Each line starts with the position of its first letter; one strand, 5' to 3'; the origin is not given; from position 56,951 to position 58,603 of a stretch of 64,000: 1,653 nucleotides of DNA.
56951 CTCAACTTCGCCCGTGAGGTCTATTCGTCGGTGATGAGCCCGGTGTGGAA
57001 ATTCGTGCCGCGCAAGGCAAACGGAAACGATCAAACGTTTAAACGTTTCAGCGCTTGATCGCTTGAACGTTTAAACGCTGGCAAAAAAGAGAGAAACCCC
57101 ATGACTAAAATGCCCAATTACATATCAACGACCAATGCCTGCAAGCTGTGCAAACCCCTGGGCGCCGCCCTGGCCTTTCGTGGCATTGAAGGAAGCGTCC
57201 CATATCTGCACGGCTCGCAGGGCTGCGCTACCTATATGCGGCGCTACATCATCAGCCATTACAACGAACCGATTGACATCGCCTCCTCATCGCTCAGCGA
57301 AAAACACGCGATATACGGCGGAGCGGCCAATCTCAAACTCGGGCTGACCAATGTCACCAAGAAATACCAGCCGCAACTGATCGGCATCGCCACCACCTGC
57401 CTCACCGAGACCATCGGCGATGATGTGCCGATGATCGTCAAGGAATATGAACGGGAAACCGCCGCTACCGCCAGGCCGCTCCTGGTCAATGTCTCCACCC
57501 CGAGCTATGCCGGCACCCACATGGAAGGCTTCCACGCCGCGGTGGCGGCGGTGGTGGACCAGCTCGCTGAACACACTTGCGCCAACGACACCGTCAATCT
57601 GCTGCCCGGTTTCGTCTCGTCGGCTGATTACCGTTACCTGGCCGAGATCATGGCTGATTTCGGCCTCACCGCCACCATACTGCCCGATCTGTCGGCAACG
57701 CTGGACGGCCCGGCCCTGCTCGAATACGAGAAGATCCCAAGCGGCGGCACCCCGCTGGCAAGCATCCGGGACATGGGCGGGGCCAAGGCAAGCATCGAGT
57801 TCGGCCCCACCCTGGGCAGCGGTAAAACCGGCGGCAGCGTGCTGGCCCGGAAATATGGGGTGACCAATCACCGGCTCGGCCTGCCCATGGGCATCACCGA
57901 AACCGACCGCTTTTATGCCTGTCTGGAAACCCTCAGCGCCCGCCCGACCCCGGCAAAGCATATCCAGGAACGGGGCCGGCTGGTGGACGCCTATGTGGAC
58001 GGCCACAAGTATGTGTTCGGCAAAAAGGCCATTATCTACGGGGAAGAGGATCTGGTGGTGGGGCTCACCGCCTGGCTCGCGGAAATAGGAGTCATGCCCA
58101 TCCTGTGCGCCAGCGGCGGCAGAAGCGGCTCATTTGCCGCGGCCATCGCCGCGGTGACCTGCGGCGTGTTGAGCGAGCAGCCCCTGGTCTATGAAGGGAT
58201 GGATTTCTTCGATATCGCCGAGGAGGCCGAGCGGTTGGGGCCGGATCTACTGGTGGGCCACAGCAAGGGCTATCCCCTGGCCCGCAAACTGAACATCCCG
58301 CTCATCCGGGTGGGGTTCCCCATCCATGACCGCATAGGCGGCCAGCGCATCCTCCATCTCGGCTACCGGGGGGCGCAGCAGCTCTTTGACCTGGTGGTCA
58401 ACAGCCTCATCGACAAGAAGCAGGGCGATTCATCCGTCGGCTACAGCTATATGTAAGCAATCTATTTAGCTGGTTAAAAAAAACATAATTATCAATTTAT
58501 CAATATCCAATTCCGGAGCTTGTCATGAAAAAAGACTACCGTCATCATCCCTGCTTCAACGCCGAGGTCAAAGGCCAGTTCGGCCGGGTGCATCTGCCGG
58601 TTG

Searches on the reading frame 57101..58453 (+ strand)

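Call 37: search_protein_families(library=pfam, proteins=[window:57101-58453:+], max_evalue=0.0001)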
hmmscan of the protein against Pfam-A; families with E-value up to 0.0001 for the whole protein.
window:57101-58453:+ (451 aa): 1 family
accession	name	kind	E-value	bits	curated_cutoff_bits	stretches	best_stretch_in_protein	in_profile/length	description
PF00148.24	Oxidored_nitro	-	1.6e-118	396.5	28.6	1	17-436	1-398/399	Nitrogenase component 1 type Oxidoreductase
